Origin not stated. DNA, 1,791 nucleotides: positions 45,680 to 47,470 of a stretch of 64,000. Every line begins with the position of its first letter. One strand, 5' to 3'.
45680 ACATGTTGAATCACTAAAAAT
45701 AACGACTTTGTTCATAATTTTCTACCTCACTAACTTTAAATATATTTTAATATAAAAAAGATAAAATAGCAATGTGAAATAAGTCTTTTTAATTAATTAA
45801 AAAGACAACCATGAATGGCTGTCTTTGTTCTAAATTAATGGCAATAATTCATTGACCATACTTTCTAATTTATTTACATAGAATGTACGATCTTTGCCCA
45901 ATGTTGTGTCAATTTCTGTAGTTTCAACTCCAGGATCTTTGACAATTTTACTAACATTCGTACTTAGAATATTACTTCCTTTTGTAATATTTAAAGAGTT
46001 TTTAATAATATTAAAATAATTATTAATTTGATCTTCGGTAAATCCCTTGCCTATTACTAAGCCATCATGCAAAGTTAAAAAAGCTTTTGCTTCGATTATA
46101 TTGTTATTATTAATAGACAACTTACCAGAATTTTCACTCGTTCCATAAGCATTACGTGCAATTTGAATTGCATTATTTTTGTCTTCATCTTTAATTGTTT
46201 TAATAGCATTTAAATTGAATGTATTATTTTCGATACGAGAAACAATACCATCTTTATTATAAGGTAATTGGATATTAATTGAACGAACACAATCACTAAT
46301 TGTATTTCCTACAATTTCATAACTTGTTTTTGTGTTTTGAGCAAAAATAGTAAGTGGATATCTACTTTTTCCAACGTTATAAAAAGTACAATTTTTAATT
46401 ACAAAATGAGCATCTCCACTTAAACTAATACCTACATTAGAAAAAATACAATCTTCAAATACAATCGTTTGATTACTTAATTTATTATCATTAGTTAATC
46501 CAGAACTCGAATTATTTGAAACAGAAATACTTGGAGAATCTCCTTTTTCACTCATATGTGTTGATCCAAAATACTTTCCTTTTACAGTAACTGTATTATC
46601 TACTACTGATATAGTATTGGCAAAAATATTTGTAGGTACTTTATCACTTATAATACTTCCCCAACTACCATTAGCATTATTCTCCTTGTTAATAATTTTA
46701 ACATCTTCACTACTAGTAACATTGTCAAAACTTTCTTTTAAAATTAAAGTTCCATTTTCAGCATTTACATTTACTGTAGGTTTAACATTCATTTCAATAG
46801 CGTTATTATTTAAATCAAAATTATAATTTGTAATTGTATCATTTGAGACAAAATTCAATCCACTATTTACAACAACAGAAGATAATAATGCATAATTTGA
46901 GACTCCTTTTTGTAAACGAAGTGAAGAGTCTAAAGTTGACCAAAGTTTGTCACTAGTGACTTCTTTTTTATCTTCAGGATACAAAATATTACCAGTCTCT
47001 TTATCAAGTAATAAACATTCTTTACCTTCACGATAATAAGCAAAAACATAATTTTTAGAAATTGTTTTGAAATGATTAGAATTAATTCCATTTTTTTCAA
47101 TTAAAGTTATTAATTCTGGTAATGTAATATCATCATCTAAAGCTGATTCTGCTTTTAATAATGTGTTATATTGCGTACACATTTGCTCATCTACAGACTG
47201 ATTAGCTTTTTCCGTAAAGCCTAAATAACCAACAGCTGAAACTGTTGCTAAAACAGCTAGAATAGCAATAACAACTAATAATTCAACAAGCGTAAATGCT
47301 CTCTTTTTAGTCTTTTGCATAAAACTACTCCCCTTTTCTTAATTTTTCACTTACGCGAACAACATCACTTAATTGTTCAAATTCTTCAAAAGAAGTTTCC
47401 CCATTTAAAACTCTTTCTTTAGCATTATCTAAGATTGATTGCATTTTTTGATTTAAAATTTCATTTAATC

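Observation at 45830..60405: Type IV pilus locus with a paralogous pilin family whose C-terminal domains range from 149 to 881 aa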

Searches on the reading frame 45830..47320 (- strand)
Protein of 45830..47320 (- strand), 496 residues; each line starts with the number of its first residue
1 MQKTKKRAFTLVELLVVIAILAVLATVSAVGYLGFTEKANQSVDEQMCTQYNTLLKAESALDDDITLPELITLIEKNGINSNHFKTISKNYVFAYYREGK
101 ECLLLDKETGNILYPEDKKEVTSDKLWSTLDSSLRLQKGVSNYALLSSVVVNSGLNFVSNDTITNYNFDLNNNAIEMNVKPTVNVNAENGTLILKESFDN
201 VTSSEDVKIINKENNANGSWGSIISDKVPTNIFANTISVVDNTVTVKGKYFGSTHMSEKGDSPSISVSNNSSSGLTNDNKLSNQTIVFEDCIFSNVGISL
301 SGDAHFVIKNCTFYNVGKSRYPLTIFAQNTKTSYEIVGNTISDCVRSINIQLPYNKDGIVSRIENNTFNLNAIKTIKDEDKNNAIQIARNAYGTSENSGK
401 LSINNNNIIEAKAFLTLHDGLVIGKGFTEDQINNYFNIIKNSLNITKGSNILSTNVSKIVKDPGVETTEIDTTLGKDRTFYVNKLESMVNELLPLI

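Call 3: search_protein_families(library=pfam, proteins=[window:45830-47320:-], max_evalue=0.1)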
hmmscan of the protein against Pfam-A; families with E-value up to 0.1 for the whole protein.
window:45830-47320:- (496 aa): 1 family
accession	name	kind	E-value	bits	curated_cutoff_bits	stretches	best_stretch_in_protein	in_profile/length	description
PF07963.17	N_methyl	-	3.6e-08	33.1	21.2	1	4-27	2-25/27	Prokaryotic N-terminal methylation motif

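Call 8: search_protein_families(library=ncbifam, proteins=[window:45830-47320:-], max_evalue=0.1)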
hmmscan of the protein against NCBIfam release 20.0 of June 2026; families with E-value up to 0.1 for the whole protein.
window:45830-47320:- (496 aa): 11 families
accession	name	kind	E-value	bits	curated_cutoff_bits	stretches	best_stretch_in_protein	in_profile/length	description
TIGR02532.1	IV_pilin_GFxxxE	domain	1.6e-06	27.7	16.3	1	6-27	1-22/24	prepilin-type N-terminal cleavage/methylation domain-containing protein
NF007862.0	PRK10574.1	equivalog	3.9e-06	27.1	138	1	4-51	2-49/145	prepilin peptidase-dependent pilin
NF041775.1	typeIV_PilA_Myxo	equivalog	0.00022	21.3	400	1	5-43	9-47/214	type IV pilin protein PilA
TIGR02596.1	TIGR02596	subfamily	0.0005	20.2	70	1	9-31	1-23/196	Verru_Chthon cassette protein D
TIGR01710.1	typeII_sec_gspG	equivalog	0.00072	19.6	88.85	1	7-46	1-41/134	type II secretion system major pseudopilin GspG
TIGR01711.1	gspJ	equivalog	0.0028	17.5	64.85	1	8-66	2-58/192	type II secretion system minor pseudopilin GspJ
NF007800.0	PRK10506.1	equivalog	0.0043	16.9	158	1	3-40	5-42/163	prepilin peptidase-dependent protein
NF040999.1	pilin_ComGC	equivalog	0.0074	16.5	75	1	7-27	2-22/84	competence type IV pilus major pilin ComGC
TIGR02599.1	TIGR02599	subfamily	0.0082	15.4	256.5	1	8-29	1-22/361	Verru_Chthon cassette protein C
TIGR01708.2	typeII_sec_gspH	equivalog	0.011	15.7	80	1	7-33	2-28/169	type II secretion system minor pseudopilin GspH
NF041013.1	T4P_ComGE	equivalog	0.026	14.6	49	1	5-27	2-24/83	competence type IV pilus minor pilin ComGE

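Call 10: search_solved_structures(query=window:45830-47320:-, max_evalue=1)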
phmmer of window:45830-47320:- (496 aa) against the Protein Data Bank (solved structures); distinct sequences matched with E-value up to 1: 18.
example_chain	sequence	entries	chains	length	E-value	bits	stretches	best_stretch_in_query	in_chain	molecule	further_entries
7tgg_A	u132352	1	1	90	0.00012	24.2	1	5-68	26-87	Geopilin domain 1 protein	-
9egp_A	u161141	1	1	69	0.00014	24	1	4-52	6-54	Geopilin domain 1 protein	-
2m7g_A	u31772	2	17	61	0.0013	20.7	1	9-68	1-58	Geopilin domain 1 protein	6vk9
8pfb_G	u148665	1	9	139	0.0035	19.3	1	9-76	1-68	Type IV pilin PilE1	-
9laa_A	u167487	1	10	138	0.042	15.8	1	5-60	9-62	Type IV pilin protein PilA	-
6xxd_A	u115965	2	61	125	0.044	15.7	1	9-44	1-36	PilA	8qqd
8p3b_A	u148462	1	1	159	0.1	14.5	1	9-42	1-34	Fimbrial protein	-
2hi2_A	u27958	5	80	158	0.11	14.5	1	9-42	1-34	Fimbrial protein | PilA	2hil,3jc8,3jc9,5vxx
1ay2_A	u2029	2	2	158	0.11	14.3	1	9-42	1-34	TYPE 4 PILIN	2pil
8qqj_J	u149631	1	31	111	0.16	13.8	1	9-44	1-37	Type IV narrow pilus major component PilA5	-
8tj2_C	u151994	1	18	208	0.16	13.8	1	9-44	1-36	Type IV major pilin protein PilA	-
5kua_A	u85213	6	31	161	0.17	13.8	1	9-42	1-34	pilin | Neisseria meningitidis PilE variant SB-GATDH | Neisseria meningitidis PilE, SB-DATDH variant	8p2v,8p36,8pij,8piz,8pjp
6xxe_A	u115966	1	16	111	0.19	13.6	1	9-44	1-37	Uncharacterized protein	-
6gv9_A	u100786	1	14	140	0.22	13.4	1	9-54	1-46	Prepilin peptidase-dependent protein D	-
4dcl_A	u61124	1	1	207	0.35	12.7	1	222-325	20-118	Putative acetyltransferase SACOL2570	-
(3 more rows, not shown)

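Call 14: find_homologous_proteins(query=window:45830-47320:-)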
Query window:45830-47320:- (496 aa): 110 proteins with E <= 0.001 among 8000 candidates.
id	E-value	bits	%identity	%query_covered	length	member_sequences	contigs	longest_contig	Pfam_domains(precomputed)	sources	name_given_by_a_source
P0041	0.0e+0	1043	98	100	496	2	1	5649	PF07963.18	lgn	-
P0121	7.2e-82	294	42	94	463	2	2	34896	PF07963.18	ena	-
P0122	5.9e-81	291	40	99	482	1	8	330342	PF07963.18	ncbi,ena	-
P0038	6.8e-78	281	37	95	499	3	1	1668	PF07963.18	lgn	-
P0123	1.1e-71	260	38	93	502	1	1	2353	PF07963.18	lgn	-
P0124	1.7e-65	240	42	79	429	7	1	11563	-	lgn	-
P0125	9.4e-58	214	37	100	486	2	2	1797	PF07963.18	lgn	-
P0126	4.9e-46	176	32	87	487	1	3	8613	PF07963.18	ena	-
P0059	2.0e-42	164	33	75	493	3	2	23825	PF07963.18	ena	-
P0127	2.5e-26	111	30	86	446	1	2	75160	PF07963.18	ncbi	-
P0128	2.1e-22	98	30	84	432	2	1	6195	PF07963.18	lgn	-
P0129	1.8e-21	94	29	84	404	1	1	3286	PF07963.18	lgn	-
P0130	2.6e-21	94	29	84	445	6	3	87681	PF07963.18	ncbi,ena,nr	ncbi:MAG: prepilin-type N-terminal cleavage/methylation domain-containing protein [Clostridia bacter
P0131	4.4e-21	93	29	95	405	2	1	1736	PF13229.13,PF07963.18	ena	-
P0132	1.1e-18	85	51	24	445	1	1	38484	PF07963.18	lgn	-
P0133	1.3e-18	85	30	70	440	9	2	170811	PF07963.18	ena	-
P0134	1.4e-18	85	31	57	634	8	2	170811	PF07963.18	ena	-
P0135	1.5e-18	85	40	33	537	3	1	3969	PF07963.18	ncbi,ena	-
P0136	2.6e-18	84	38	37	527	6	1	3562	PF07963.18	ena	-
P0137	1.3e-17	82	34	39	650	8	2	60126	PF07963.18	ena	-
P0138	2.0e-17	81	31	64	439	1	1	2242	PF07963.18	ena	-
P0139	3.6e-17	80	45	24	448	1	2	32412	PF07963.18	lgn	-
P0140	4.3e-17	80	43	24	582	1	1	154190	PF07963.18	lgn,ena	-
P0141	5.2e-17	80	39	32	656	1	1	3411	PF07963.18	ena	-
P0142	2.0e-16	78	33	43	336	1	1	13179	PF07963.18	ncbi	-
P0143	1.1e-15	75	36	31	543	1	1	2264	PF13229.13,PF07963.18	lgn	-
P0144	1.4e-15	75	43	29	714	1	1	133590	PF07963.18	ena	-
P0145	1.6e-15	75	36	33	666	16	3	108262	PF07963.18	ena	-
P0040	1.9e-15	75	48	21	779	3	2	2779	PF07963.18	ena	-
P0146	3.9e-15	74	48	22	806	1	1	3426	PF07963.18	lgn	-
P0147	5.1e-15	73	35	32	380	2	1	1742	PF13229.13,PF07963.18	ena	-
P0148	8.5e-15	73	35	39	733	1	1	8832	PF07963.18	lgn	-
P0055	8.9e-15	72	44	23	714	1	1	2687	PF07963.18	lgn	-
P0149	1.7e-14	72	41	26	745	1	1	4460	PF07963.18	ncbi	-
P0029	1.7e-14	72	44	22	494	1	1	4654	PF07963.18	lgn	-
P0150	1.8e-14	71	43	24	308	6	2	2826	PF07963.18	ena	-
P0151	1.9e-14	71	38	29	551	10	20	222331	PF07963.18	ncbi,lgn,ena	-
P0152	1.9e-14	71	47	23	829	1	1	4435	PF07963.18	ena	-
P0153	2.2e-14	71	43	23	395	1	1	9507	PF07963.18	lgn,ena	-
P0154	2.8e-14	71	46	21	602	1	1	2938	PF07963.18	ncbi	-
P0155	3.4e-14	71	32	43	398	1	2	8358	PF07963.18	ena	-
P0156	3.5e-14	71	44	25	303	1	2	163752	PF07963.18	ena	-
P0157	4.8e-14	70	36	33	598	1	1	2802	PF07963.18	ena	-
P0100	4.9e-14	70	37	33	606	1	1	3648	PF07963.18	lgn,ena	-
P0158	5.1e-14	70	44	25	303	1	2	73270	PF07963.18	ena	-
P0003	7.3e-14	69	42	26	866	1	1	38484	PF07963.18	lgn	-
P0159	8.6e-14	69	40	23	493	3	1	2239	PF07963.18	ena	-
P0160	9.0e-14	69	46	23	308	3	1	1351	PF07963.18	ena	-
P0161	1.4e-13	68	33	38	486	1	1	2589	PF07963.18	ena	-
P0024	1.5e-13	68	42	24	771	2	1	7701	PF07963.18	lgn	-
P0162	1.8e-13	68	44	21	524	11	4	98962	PF07963.18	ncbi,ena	-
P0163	2.1e-13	68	51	18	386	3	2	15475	PF07963.18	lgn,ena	-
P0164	2.4e-13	68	46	21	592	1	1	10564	PF07963.18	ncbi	-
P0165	2.4e-13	68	43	22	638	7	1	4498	PF07963.18,PF07581.18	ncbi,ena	-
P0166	3.3e-13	67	42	26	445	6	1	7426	PF07963.18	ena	-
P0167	4.0e-13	67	44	21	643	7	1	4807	PF07963.18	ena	-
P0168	8.2e-13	66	44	21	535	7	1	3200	PF07963.18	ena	-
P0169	1.1e-12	66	43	21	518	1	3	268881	PF07963.18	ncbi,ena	-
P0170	1.2e-12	65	45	23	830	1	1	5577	PF07963.18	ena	-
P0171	1.5e-12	65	41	29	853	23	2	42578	PF07963.18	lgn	-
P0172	1.7e-12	65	42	23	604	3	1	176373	PF07963.18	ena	-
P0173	2.3e-12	65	34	35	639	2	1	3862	PF13229.13,PF07963.18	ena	-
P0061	3.5e-12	64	36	33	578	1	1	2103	PF07963.18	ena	-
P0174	3.6e-12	64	42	22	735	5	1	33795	PF07963.18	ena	-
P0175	3.9e-12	64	45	21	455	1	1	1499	PF07963.18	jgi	-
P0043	5.3e-12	63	41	24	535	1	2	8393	PF07963.18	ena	-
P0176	5.6e-12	63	42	22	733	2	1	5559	PF07963.18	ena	-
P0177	6.4e-12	63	42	24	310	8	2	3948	PF07963.18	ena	-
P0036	8.3e-12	63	38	29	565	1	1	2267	PF07963.18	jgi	-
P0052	9.3e-12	63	43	23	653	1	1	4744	PF07963.18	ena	-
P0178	9.5e-12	62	41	22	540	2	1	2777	PF07963.18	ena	-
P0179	1.2e-11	62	41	22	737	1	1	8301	PF07963.18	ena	-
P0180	1.4e-11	62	41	22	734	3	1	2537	PF07963.18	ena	-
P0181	1.5e-11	62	41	22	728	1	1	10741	PF07963.18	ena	-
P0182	1.5e-11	62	41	22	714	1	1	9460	PF07963.18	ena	-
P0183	1.6e-11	62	41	22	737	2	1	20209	PF07963.18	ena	-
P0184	1.6e-11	62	41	22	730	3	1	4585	PF07963.18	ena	-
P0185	1.7e-11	62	41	22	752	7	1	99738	PF07963.18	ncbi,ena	-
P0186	3.4e-11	61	45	21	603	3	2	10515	PF07963.18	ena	-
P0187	4.8e-11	60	41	22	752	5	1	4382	PF07963.18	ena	-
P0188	7.7e-11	59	43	21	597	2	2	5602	PF07963.18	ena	-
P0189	1.1e-10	59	38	29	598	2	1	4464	PF07963.18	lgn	-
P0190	1.4e-10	59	40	26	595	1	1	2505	PF07963.18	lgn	-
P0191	1.5e-10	59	41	25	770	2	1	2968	PF07963.18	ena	-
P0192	2.5e-10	58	36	27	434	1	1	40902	PF07963.18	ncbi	-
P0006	5.2e-10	57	35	31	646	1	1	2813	PF07963.18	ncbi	-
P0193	7.8e-10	56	41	25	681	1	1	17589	PF07963.18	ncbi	-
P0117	1.2e-9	56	40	24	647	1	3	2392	PF07963.18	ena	-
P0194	1.5e-9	55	36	32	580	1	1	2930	PF07963.18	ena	-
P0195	2.6e-9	54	32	39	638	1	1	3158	PF07963.18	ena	-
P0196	2.7e-9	54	34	34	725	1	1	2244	PF07963.18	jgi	jgi:prepilin-type N-terminal cleavage/methylation domain-containing protein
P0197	3.8e-9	54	42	21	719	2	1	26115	PF07963.18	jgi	-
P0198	4.6e-9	54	39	20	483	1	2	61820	PF00756.27,PF07963.18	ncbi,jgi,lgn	-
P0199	1.1e-8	52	65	11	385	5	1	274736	PF07963.18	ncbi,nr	ncbi:MAG: type II secretion system protein [Bacilli bacterium]|nr:type II secretion system protein [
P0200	1.4e-8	52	35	29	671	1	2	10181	PF07963.18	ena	-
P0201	1.9e-8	52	43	21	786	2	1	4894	PF07963.18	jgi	-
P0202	7.9e-8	50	28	83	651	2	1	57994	PF07963.18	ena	-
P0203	9.0e-8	49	40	23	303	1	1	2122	PF07963.18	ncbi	-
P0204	1.6e-7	49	33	29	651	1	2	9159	PF07963.18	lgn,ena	-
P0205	3.4e-7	47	62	11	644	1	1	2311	PF07963.18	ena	-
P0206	3.6e-7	47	49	15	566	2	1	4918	PF07963.18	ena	-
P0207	5.1e-7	47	30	42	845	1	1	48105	PF07963.18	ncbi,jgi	-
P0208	7.3e-7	46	29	47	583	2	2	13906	PF07963.18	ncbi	-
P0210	1.5e-6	45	66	10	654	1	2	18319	PF07963.18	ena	-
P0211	1.7e-6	45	35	24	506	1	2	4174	PF07963.18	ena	-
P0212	1.7e-6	45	61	11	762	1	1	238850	PF07963.18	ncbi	-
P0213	2.0e-4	38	49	15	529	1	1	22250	PF07963.18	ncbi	-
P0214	5.7e-4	37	52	12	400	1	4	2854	PF07963.18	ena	-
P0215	7.5e-4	36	38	21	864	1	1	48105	PF07963.18,PF07581.18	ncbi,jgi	-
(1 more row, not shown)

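Call 20: search_protein_families(library=pfam, alignment_id=A3, max_evalue=0.01)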
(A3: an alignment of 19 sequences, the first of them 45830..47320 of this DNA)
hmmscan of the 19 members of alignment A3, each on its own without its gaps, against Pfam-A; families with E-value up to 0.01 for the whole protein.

A. member 1, window:45830-47320:- (496 aa): 1 family
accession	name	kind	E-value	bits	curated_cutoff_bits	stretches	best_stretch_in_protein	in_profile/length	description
PF07963.17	N_methyl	-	3.6e-08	33.1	21.2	1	4-27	2-25/27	Prokaryotic N-terminal methylation motif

B. families by the number of members that match (of 19 scanned): 5 families
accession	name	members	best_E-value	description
PF07963.17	N_methyl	18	4e-10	Prokaryotic N-terminal methylation motif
PF13229.12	Beta_helix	3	4.8e-08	Right handed beta helix region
PF01696.23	Adeno_E1B_55K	2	0.0032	Adenovirus EB1 55K protein / large t-antigen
PF20585.4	Pectate_lyase_5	1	9.4e-07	Putative pectate lyase-like adhesive domain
PF12708.12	Pect-lyase_RHGA_epim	1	0.0019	Rhamnogalacturonase A/epimerase, pectate lyase-like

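Call 21: search_solved_structures(query=A3, max_evalue=1)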
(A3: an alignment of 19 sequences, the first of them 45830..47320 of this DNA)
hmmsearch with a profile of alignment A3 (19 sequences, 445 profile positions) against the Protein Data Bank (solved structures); distinct sequences matched with E-value up to 1: 44.
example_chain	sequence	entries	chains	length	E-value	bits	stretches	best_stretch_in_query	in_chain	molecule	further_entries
9egp_A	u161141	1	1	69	3.7e-10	42.7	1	2-57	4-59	Geopilin domain 1 protein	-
7tgg_A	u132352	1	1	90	3.3e-09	39.6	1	2-63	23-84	Geopilin domain 1 protein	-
8pfb_G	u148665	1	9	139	7e-07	31.9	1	9-43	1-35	Type IV pilin PilE1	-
2m7g_A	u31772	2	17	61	3.6e-06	29.6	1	9-63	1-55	Geopilin domain 1 protein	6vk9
8p3b_A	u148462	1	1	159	7.3e-06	28.6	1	9-43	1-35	Fimbrial protein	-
2hi2_A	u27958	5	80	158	1e-05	28.1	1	9-43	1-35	Fimbrial protein | PilA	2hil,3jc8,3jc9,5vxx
9laa_A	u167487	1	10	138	1.1e-05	27.9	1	1-32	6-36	Type IV pilin protein PilA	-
1ay2_A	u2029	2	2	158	1.2e-05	27.8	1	9-43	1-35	TYPE 4 PILIN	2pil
5kua_A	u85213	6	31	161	1.3e-05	27.8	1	9-43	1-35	pilin | Neisseria meningitidis PilE variant SB-GATDH | Neisseria meningitidis PilE, SB-DATDH variant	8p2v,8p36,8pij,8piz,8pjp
6gv9_A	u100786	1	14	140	3.6e-05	26.3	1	9-41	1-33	Prepilin peptidase-dependent protein D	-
8tj2_C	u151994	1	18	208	0.00066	22.1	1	9-45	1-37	Type IV major pilin protein PilA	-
9lab_B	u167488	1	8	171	0.00071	22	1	4-26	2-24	MSHA major pilin subunit MshA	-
8tob_GA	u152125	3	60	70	0.00093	21.6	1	10-42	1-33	Fimbrial protein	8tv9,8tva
4jra_C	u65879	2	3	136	0.0012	21.3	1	226-320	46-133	Synaptic vesicle glycoprotein 2C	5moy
8jlg_A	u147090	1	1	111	0.0018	20.7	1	250-313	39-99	Synaptic vesicle glycoprotein 2A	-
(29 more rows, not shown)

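Call 32: find_encoding_contigs(protein=P0132, flank=10000, max_places=3)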
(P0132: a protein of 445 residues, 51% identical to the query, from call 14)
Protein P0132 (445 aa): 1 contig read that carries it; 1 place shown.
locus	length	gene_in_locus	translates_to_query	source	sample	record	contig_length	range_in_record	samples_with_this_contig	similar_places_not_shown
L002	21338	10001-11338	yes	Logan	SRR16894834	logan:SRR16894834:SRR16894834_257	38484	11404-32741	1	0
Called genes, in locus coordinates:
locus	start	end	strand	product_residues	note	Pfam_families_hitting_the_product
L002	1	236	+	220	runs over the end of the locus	PF01790:LGT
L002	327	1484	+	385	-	PF07963:N_methyl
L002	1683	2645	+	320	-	-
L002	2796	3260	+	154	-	PF07963:N_methyl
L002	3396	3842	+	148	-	PF07963:N_methyl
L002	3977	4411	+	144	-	-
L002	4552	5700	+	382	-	-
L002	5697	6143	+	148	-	PF07963:N_methyl (weak)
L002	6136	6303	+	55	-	-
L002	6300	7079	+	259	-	PF06750:A24_N_bact, PF01478:Peptidase_A24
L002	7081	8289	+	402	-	PF00482:T2SSF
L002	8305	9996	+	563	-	PF05157:MshEN, PF00437:T2SSE, PF13604:AAA_30 (faint)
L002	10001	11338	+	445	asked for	PF07963:N_methyl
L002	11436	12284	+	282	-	PF02645:DegV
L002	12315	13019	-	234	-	PF02463:SMC_N (weak), PF00005:ABC_tran, PF13304:AAA_21 (faint)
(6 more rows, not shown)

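Call 39: find_encoding_contigs(protein=P0171, flank=10000, max_places=3)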
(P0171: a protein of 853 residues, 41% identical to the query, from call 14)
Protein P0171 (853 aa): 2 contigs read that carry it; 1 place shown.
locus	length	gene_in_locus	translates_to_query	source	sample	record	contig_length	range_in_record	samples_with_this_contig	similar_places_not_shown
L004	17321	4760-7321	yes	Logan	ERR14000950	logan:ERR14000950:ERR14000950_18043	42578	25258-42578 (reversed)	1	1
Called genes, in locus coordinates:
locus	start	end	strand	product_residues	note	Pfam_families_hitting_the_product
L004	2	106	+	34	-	?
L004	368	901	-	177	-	PF00583:Acetyltransf_1 (weak), PF13508:Acetyltransf_7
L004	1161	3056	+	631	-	-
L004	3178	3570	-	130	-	PF00903:Glyoxalase, PF22677:Ble-like_N (weak), PF13468:Glyoxalase_3 (faint), PF13669:Glyoxalase_4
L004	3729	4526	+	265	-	PF03446:NAD_binding_2 (weak), PF03807:F420_oxidored, PF14748:P5CR_dimer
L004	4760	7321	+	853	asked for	PF07963:N_methyl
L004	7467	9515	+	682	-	-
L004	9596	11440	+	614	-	-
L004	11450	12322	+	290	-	-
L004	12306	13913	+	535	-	-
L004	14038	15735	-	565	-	PF00654:Voltage_CLC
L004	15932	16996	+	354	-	PF08240:ADH_N, PF00107:ADH_zinc_N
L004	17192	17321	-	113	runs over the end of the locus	-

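Call 49: predict_structure(alignment_id=A3)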
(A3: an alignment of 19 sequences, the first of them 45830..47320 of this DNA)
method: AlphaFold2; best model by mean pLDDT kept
length: 496 residues; sequences in the alignment: 19
mean_pLDDT: 82.8   pTM: 0.83
mean pLDDT of the five models: 82.8, 82.3, 81.0, 79.5, 77.7
residues with pLDDT >= 90: 223; 70-90: 177; 50-70: 73; < 50: 23
segments of 3 or more residues with pLDDT < 50: 1-5, 216-219, 227-230, 271-279
pLDDT, mean of each block of 10 residues (from residue 1): 52 79 60 65 89 90 90 88 71 92 91 92 92 82 91 64 86 90 92 89 92 58 55 57 84 69 69 44 83 89 90 88 85 94 95 77 97 91 93 68 97 96 85 90 91 96 93 84 97 92
secondary structure, 60 per line:
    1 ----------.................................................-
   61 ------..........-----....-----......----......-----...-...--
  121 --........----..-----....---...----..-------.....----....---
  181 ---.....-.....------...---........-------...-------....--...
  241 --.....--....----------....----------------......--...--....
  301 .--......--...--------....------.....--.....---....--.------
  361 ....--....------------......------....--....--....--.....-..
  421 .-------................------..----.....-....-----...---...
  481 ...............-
elements in order: H11-59 H67-76 H82-85 E91-96 E101-106 E112-114 E126-130 E142-145 E149-151 E165-169 E174-177 E184-188 E190-194 E201-203 E207-211 E222-224 H232-235 E238-240 E243-247 E250-253 E264-267 E284-289 E292-294 E297-301 E304-309 E312-314 E323-326 E333-337 E340-344 E348-351 E361-364 E367-370 E383-388 E401-404 E407-410 E413-417 H429-442 E457-461 H463-466 H478-495

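Call 72: search_protein_families(library=pfam, proteins=[P0132, P0171], max_evalue=0.05)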
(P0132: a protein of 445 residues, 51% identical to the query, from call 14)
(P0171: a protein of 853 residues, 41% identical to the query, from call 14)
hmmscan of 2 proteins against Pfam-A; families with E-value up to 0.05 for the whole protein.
P0132 (445 aa): 2 families
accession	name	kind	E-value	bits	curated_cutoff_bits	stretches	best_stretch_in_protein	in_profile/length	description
PF07963.17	N_methyl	-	4.1e-08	32.9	21.2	1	4-27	2-25/27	Prokaryotic N-terminal methylation motif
PF05144.20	Phage_CRI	-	0.041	14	21.7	0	67-120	129-187/232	Replication-associated protein G2P N-terminal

P0171 (853 aa): 1 family
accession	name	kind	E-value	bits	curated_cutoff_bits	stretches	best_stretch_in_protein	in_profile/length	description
PF07963.17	N_methyl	-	1.7e-09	37.3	21.2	1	1-25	1-25/27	Prokaryotic N-terminal methylation motif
